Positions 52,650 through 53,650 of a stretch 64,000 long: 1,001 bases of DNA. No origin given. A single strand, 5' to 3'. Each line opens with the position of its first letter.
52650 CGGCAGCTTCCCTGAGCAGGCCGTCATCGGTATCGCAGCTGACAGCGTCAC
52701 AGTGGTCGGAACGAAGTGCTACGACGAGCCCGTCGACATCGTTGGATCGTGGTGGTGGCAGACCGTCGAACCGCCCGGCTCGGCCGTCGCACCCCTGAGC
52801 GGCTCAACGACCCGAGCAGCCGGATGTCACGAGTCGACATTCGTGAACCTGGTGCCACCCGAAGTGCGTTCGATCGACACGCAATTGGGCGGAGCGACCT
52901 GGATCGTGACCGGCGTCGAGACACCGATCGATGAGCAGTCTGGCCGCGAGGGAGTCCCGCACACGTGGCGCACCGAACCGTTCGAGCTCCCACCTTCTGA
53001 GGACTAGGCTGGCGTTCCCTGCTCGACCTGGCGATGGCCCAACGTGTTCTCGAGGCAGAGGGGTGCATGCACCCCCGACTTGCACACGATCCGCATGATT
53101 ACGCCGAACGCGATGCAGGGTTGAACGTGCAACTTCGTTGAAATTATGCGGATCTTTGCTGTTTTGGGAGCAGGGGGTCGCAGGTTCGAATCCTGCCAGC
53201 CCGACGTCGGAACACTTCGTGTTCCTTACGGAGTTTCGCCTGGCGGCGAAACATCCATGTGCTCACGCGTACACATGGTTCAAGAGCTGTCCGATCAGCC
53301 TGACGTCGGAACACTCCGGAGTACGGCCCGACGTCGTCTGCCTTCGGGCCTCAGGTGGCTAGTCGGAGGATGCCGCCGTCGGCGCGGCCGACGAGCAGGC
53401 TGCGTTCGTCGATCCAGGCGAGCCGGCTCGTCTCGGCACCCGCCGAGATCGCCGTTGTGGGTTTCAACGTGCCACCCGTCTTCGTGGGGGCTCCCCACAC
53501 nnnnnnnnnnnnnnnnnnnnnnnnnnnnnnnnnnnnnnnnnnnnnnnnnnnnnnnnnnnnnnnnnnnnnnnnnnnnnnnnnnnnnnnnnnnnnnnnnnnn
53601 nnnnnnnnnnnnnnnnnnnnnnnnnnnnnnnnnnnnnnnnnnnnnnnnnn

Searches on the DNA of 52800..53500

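Call 97: search_rna_families(source=window, start=52800, end=53500, threshold=evalue, max_evalue=1)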
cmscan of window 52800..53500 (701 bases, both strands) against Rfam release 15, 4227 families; matches with E-value up to 1: 0.
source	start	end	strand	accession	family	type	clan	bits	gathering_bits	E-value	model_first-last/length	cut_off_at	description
